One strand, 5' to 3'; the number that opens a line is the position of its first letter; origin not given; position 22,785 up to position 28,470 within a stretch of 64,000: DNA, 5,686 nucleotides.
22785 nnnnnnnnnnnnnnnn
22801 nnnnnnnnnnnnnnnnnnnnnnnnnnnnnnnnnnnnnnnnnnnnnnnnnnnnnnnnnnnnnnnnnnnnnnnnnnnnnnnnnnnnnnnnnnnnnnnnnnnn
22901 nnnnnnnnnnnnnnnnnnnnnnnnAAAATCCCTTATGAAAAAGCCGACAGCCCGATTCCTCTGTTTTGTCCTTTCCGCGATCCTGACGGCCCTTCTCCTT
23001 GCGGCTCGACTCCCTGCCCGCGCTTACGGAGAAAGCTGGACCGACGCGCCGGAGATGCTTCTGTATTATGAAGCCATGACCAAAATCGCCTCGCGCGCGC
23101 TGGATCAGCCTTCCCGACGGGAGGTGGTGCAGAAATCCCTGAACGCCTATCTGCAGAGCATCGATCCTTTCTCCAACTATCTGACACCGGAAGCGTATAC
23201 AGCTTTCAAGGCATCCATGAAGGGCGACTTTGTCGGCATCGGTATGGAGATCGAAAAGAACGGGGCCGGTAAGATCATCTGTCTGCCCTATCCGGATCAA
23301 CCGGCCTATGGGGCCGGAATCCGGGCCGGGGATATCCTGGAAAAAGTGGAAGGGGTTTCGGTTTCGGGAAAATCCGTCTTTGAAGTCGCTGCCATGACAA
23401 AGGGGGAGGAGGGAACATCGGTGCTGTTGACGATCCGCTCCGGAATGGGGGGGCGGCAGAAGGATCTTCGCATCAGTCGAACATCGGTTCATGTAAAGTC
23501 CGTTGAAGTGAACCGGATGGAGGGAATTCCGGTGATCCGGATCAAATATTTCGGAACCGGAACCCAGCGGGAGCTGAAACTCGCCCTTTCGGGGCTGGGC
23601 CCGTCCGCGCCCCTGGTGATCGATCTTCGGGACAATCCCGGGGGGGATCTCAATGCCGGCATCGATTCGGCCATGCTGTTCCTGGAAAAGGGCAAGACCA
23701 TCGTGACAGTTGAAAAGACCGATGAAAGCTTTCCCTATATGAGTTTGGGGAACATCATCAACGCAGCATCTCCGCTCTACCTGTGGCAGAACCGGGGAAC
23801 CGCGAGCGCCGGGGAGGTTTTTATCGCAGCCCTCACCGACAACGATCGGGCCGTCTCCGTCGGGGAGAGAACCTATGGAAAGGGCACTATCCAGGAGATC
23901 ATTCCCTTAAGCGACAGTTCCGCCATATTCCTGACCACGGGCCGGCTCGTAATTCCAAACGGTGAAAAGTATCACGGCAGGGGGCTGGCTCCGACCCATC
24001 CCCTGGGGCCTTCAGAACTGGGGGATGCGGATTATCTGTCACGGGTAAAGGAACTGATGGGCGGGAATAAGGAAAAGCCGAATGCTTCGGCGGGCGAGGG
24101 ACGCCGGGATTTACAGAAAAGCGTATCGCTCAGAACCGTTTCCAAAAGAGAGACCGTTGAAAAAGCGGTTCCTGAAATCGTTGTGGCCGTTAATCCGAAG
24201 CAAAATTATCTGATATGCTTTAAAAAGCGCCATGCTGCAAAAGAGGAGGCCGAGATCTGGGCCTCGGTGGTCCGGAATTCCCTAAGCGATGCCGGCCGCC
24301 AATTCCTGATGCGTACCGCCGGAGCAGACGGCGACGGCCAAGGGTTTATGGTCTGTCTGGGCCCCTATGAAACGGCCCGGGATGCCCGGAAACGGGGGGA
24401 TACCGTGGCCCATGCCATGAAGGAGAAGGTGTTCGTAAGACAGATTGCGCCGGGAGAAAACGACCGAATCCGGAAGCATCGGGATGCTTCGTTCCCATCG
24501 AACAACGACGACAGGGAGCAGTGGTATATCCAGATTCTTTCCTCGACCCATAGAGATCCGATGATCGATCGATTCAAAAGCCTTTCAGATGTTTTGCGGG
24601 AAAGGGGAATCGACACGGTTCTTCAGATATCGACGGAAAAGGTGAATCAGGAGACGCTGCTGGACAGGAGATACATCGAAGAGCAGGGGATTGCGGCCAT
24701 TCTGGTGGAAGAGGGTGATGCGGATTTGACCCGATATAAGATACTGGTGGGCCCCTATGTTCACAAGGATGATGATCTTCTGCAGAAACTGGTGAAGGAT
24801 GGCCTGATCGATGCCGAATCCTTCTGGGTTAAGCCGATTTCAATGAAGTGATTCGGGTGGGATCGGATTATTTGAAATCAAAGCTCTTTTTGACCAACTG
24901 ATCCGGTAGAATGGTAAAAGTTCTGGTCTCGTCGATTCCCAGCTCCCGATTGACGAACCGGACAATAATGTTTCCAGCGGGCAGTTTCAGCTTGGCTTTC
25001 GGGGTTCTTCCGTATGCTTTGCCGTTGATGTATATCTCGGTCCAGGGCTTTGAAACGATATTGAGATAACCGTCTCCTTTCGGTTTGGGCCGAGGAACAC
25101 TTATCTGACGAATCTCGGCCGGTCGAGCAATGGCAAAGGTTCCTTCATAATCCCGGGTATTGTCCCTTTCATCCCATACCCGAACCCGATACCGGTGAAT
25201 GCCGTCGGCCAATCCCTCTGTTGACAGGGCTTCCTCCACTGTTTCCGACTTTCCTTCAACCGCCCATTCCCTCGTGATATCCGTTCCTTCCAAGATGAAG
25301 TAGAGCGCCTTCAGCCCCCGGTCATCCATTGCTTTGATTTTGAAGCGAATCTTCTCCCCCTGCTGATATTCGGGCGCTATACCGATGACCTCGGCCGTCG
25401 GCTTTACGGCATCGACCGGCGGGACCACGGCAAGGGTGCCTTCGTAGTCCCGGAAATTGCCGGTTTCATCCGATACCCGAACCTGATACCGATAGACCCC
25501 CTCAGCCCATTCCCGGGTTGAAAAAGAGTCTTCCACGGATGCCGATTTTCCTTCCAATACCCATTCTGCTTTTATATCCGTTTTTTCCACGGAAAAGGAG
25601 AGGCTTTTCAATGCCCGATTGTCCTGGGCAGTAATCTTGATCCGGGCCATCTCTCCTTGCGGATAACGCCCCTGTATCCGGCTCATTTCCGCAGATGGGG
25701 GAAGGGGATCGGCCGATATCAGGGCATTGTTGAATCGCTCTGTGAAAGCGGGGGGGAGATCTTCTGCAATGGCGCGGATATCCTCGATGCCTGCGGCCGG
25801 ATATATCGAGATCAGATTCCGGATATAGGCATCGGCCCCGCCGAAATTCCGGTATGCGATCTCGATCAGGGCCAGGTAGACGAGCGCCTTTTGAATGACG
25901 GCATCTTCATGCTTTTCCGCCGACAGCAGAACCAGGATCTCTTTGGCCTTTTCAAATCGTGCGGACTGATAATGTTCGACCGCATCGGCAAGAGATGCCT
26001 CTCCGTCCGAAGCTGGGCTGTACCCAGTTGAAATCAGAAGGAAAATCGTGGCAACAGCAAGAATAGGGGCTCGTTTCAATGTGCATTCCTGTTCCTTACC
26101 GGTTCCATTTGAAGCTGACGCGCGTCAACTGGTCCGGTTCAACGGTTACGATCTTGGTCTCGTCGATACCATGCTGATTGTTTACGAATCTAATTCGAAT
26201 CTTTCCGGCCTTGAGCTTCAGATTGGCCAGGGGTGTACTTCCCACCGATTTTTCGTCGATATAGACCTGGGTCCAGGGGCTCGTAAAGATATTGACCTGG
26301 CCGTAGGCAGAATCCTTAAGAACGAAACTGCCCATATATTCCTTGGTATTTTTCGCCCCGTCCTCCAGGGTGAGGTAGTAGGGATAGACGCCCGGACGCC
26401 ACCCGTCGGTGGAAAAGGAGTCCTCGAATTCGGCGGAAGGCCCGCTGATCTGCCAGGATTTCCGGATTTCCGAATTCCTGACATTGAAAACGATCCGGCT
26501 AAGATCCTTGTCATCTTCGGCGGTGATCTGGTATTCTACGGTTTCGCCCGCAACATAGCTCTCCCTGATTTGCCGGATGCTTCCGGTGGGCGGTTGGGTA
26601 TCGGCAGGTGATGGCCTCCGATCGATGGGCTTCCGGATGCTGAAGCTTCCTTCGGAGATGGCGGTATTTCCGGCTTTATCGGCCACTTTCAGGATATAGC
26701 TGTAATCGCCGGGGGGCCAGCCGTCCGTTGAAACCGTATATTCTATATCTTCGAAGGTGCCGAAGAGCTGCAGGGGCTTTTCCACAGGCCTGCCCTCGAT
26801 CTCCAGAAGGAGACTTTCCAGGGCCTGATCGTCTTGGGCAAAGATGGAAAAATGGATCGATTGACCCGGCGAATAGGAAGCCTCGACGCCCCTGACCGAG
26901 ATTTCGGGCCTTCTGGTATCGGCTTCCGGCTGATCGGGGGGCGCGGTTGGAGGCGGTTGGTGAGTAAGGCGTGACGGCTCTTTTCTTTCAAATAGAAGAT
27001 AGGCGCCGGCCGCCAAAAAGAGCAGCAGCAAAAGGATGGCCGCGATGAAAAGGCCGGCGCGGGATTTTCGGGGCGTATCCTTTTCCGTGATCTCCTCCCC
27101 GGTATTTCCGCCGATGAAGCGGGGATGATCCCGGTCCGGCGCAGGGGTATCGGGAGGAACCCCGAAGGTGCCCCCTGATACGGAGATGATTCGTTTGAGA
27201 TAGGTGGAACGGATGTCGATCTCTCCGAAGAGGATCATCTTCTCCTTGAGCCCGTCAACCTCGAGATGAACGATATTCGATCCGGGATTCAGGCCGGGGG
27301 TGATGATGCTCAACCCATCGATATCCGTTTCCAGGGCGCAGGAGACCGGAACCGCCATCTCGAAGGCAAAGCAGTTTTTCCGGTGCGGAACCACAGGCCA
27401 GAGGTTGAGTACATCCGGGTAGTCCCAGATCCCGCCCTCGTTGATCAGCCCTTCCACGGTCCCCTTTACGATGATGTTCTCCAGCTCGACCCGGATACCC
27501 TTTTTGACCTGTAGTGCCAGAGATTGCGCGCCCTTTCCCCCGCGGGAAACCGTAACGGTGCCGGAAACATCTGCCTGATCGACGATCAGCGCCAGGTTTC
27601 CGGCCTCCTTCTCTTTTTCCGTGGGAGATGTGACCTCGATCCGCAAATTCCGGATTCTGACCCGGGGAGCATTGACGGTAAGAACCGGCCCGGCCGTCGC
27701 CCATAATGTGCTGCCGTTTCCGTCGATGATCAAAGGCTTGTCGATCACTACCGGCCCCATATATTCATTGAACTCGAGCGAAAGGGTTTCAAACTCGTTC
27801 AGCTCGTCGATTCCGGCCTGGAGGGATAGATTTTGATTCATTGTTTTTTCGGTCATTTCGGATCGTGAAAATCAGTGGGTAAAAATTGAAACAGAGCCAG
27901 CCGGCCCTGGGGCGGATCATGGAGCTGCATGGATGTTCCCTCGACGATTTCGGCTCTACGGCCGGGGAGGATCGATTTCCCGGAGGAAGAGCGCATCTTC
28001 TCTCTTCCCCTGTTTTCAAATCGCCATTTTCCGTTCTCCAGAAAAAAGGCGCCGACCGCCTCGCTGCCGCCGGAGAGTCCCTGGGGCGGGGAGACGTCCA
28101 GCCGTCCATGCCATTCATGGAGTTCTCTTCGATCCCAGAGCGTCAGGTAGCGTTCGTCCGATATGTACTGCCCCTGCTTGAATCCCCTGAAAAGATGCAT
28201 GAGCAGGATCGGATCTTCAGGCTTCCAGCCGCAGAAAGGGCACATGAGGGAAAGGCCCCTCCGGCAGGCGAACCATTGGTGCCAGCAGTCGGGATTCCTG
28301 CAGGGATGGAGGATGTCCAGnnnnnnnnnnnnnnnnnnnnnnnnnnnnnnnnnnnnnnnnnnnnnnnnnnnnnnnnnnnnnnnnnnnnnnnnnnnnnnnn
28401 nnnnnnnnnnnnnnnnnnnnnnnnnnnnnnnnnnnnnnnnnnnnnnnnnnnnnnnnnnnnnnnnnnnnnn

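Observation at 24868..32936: Six-gene operon coupling an atypical kinase and a TerY-like vWA protein to an FHA-gated ABCG-type exporter and Ig/PEGA envelope proteins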

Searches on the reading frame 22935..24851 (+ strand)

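Call 38: search_protein_families(library=pfam, proteins=[window:22935-24851:+], max_evalue=0.01)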
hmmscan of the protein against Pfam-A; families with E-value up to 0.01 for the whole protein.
window:22935-24851:+ (638 aa): 4 families
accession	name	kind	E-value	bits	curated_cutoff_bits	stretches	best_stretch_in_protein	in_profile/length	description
PF03572.23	Peptidase_S41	-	2.2e-33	115.6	24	1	200-354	4-162/165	Peptidase family S41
PF17820.7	PDZ_6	-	7.2e-10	38.9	27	1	115-168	2-53/54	PDZ domain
PF13180.12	PDZ_2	-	7.6e-05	23.4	27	1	101-168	2-68/80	PDZ domain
PF00595.29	PDZ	-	8.4e-05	23.3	23.2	1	96-167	8-80/81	PDZ domain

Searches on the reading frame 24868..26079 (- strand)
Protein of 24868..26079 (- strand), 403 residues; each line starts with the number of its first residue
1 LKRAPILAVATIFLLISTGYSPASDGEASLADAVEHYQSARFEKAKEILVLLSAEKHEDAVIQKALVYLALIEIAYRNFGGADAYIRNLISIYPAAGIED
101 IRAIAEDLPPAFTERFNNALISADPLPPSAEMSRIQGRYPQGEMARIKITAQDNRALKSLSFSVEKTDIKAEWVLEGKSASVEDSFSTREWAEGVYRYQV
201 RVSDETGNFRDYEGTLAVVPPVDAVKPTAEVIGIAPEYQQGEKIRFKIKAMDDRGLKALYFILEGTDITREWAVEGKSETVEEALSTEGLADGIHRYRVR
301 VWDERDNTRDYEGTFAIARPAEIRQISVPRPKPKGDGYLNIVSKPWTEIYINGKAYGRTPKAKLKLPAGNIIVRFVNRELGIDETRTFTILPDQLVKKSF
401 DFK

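Call 4: search_protein_families(library=pfam, proteins=[window:24868-26079:-], max_evalue=0.1)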
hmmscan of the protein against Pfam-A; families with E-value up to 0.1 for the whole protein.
window:24868-26079:- (403 aa): 7 families
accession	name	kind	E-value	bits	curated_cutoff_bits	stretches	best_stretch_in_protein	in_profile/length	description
PF19077.6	Big_13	-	2e-05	25.4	27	1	180-213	60-94/102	Bacterial Ig-like domain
PF08308.17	PEGA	-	0.00052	20.3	20.8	1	348-374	14-40/71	PEGA domain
PF06832.18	BiPBP_C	-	0.0038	17.5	26.8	1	145-210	21-86/90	Penicillin-Binding Protein C-terminus Family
PF17957.7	Big_7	-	0.0041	18.2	24.1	0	141-200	16-70/70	Bacterial Ig domain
PF22352.2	K319L-like_PKD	-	0.053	14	27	0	183-209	49-75/84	K319L-like, PKD domain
PF18911.6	PKD_4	-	0.075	13.5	27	0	173-208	39-74/85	PKD domain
PF15418.12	DUF4625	-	0.084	13.6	27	0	191-217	103-129/131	Domain of unknown function (DUF4625)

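Call 5: search_protein_families(library=ncbifam, proteins=[window:24868-26079:-], max_evalue=0.1)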
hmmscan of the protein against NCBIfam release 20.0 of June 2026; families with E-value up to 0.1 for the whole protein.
window:24868-26079:- (403 aa): 0 families

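Call 6: search_protein_families(library=padloc, proteins=[window:24868-26079:-], max_evalue=0.01)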
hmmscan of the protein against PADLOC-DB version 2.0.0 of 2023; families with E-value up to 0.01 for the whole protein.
window:24868-26079:- (403 aa): 0 families

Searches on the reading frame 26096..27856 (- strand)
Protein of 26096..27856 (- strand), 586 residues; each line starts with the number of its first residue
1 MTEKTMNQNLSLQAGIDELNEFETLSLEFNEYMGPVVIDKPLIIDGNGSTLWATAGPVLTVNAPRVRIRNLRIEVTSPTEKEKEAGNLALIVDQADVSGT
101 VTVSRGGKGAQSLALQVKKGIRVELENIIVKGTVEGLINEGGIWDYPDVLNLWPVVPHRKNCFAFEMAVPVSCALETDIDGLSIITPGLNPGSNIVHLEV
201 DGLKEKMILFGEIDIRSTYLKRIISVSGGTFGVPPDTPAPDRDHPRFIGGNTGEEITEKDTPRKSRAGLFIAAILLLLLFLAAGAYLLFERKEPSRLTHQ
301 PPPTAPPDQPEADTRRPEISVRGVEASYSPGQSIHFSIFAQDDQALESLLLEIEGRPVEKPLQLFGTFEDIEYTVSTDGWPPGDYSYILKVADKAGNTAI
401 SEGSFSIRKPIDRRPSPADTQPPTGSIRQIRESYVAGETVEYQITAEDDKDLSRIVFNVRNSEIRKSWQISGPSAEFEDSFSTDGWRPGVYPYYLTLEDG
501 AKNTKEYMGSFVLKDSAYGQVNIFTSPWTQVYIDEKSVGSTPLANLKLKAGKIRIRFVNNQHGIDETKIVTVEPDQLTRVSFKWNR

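Call 4: search_protein_families(library=pfam, proteins=[window:26096-27856:-], max_evalue=0.1)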
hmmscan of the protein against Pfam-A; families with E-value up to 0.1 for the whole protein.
window:26096-27856:- (586 aa): 3 families
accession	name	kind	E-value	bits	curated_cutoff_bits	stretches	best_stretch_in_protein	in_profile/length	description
PF08308.17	PEGA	-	5.1e-05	23.5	20.8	1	530-582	14-65/71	PEGA domain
PF15418.12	DUF4625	-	0.00016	22.4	27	0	310-354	7-57/131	Domain of unknown function (DUF4625)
PF19077.6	Big_13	-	0.00059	20.7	27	1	370-407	61-100/102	Bacterial Ig-like domain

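Call 5: search_protein_families(library=ncbifam, proteins=[window:26096-27856:-], max_evalue=0.1)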
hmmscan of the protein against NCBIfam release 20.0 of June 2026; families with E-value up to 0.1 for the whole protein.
window:26096-27856:- (586 aa): 2 families
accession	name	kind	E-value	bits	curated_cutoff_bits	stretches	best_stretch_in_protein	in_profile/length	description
TIGR04247.1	NosD_copper_fam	subfamily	6.6e-08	31.5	300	1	12-96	1-87/377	nitrous oxide reductase family maturation protein NosD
NF047815.1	LIC10124_lipo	equivalog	3.5e-05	22.6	650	1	510-584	189-263/516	LIC10124 family lipoprotein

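Call 6: search_protein_families(library=padloc, proteins=[window:26096-27856:-], max_evalue=0.01)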
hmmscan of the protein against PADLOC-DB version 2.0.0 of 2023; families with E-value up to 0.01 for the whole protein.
window:26096-27856:- (586 aa): 0 families

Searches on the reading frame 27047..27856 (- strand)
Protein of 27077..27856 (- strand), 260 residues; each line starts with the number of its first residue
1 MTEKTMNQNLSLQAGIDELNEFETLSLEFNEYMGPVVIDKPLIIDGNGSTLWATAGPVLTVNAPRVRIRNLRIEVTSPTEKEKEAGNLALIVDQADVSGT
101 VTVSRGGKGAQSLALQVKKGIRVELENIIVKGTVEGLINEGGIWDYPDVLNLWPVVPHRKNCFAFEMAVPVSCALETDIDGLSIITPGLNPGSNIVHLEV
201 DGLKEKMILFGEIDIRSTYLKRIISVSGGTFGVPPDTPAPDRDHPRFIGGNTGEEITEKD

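Call 22: search_protein_families(library=pfam, proteins=[window:27077-27856:-], max_evalue=0.05)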
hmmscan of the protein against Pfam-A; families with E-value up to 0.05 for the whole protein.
window:27077-27856:- (260 aa): 0 families

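Call 57: predict_structure(alignment_id=A5)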
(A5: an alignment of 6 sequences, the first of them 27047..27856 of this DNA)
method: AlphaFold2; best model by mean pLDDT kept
length: 270 residues; sequences in the alignment: 6
mean_pLDDT: 78.6   pTM: 0.69
mean pLDDT of the five models: 78.6, 77.4, 74.8, 73.9, 71.7
residues with pLDDT >= 90: 118; 70-90: 93; 50-70: 8; < 50: 51
segments of 3 or more residues with pLDDT < 50: 79-108, 250-270
pLDDT, mean of each block of 10 residues (from residue 1): 72 90 92 93 94 91 94 74 39 32 37 88 89 87 87 91 92 93 93 94 89 90 89 84 81 32 34
secondary structure, 60 per line:
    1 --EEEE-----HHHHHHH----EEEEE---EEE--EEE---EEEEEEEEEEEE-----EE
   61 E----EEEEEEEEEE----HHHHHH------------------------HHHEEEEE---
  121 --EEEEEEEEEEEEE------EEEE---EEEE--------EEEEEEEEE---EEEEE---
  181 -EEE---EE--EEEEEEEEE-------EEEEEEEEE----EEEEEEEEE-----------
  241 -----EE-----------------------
elements in order: E3-6 H12-18 E23-27 E31-33 E36-38 E42-53 E59-61 E66-75 H80-85 E113-117 E123-135 E142-145 E149-152 E161-169 E173-177 E182-184 E192-200 E208-216 E221-229

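Call 61: fold_search(model_id=the predicted structure, library=pdb)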
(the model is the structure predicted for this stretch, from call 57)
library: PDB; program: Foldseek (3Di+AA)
matches with E <= 10: 1912; with E <= 0.001: 3
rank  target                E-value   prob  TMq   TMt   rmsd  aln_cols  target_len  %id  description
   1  3zmr_A                2.9e-04  1.00  0.27  0.16   2.6        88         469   14  Bacteroides ovatus GH5 xyloglucanase in complex with a XXXG heptasaccharide (released 2014-01-15)
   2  3zmr_B                2.9e-04  1.00  0.27  0.16   2.6        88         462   14  Bacteroides ovatus GH5 xyloglucanase in complex with a XXXG heptasaccharide (released 2014-01-15)
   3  7sqc_M1               4.8e-04  1.00  0.26  0.14   6.3       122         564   12  Ciliary C1 central pair apparatus isolated from Chlamydomonas reinhardtii (released 2022-04-13)
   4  7sqc_2B               1.4e-03  1.00  0.28  0.10   2.4        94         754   13  Ciliary C1 central pair apparatus isolated from Chlamydomonas reinhardtii (released 2022-04-13)
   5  9ijj_4J               1.6e-03  1.00  0.27  0.12   7.3       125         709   12  In situ structure of the central apparatus in mouse sperm axoneme. (released 2025-06-04)
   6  6nps_B                1.7e-03  1.00  0.25  0.08   4.0        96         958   22  Crystal structure of GH115 enzyme AxyAgu115A from Amphibacillus xylanus (released 2020-07-15)
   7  7sqc_O0               1.9e-03  1.00  0.26  0.07   3.0        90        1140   14  Ciliary C1 central pair apparatus isolated from Chlamydomonas reinhardtii (released 2022-04-13)
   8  2e6j_MODEL_1_A        3.4e-03  1.00  0.26  0.54   3.5        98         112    6  Solution structure of the C-terminal PapD-like domain from human HYDIN protein (released 2007-07-03)
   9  7sqc_2A               3.6e-03  1.00  0.29  0.11   3.3       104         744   12  Ciliary C1 central pair apparatus isolated from Chlamydomonas reinhardtii (released 2022-04-13)
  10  6nps_A                4.0e-03  1.00  0.25  0.08   4.0        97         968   22  Crystal structure of GH115 enzyme AxyAgu115A from Amphibacillus xylanus (released 2020-07-15)
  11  9ijj_C                5.4e-03  1.00  0.26  0.08   2.9        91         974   12  In situ structure of the central apparatus in mouse sperm axoneme. (released 2025-06-04)
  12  7eox_A                5.4e-03  1.00  0.24  0.11   3.2        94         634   11  Protease structure from Euphorbia resinifera (released 2022-01-12)
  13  6dms                  5.7e-03  1.00  0.26  0.11   9.3       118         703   12  Endo-fucoidan hydrolase MfFcnA4_H294Q from glycoside hydrolase family 107 (released 2018-10-03)
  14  7n6g_1J               5.7e-03  1.00  0.25  0.18   6.1       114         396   11  C1 of central pair (released 2022-05-18)
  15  3vta_B                6.0e-03  1.00  0.22  0.11   4.1        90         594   12  Crystal Structure of cucumisin, a subtilisin-like endoprotease from Cucumis melo L (released 2012-08-08)
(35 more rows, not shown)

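Call 90: search_dna_similar(query=window:27107-27856:-, collection=plasmids, mode=protein, max_rows=10, max_evalue=0.001)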
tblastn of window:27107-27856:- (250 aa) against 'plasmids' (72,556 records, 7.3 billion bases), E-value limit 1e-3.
Records with a match: 2; places in all: 2; records where one place covers at least 80% of the query: 0.
Best place of each record, by identity: <60% 2.
By first word of the organism name: Bacillus 2.
By predicted mobility (MOB-suite, as given by PLSDB): conjugative 1; non-mobilizable 1.
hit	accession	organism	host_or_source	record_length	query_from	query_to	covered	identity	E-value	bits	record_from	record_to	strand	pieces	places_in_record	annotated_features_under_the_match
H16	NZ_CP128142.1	Bacillus mycoides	bacterial isolate,field soil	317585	11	74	26%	37.9%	6e-4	48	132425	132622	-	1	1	NosD domain-containing protein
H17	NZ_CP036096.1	Bacillus toyonensis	cell culture,soil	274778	11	74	26%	36.4%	1e-3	47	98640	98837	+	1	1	NosD domain-containing protein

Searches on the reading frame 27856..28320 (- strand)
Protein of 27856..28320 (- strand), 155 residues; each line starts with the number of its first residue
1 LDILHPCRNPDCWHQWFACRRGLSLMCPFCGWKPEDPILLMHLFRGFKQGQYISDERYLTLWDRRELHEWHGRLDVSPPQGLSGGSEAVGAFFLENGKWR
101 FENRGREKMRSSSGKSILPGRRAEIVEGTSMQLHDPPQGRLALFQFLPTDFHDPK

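Call 82: search_solved_structures(query=A9, max_evalue=10, show_alignments=3)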
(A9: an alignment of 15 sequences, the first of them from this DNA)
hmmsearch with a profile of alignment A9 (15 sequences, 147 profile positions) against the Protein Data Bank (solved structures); distinct sequences matched with E-value up to 10: 17.
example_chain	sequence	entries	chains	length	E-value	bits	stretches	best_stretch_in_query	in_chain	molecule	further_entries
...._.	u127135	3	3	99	0.01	19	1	7-35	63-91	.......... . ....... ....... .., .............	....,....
8pw5_s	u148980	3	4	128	0.016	18.4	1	7-35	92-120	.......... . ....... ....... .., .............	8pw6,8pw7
8d4t_S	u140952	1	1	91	0.13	15.4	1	7-35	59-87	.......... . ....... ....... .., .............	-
7w3e_F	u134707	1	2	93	0.14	15.3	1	7-35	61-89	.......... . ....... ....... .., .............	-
5b3s_F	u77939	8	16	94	0.14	15.3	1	7-35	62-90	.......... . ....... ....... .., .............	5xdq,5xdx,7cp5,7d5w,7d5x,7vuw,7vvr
9w2z_F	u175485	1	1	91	0.14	15.3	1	7-35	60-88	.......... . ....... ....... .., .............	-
5j4z_BP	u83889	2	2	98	0.14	15.3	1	7-35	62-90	COMPLEX IV COX5B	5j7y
1occ_F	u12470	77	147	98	0.14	15.3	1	7-35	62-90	CYTOCHROME C OXIDASE | Cytochrome c oxidase polypeptide Vb | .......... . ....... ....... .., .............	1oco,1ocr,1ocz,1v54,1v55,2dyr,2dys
8zo8_5B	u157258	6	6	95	0.17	15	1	7-35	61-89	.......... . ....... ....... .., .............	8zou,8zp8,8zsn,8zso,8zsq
2y69_F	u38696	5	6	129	0.23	14.6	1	7-35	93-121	CYTOCHROME C OXIDASE SUBUNIT 5B | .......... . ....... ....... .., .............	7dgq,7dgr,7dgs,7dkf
8ugj_4F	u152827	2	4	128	0.28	14.4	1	7-35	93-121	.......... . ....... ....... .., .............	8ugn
8ugh_4F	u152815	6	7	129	0.28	14.3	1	7-35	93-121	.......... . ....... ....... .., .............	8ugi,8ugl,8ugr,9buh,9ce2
5z62_F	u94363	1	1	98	0.39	13.9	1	7-35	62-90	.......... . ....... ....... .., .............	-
9i6f_F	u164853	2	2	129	0.6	13.3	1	7-35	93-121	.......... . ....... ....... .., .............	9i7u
6c4u_B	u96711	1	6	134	1.2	12.2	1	94-142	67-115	Forkhead-associated 1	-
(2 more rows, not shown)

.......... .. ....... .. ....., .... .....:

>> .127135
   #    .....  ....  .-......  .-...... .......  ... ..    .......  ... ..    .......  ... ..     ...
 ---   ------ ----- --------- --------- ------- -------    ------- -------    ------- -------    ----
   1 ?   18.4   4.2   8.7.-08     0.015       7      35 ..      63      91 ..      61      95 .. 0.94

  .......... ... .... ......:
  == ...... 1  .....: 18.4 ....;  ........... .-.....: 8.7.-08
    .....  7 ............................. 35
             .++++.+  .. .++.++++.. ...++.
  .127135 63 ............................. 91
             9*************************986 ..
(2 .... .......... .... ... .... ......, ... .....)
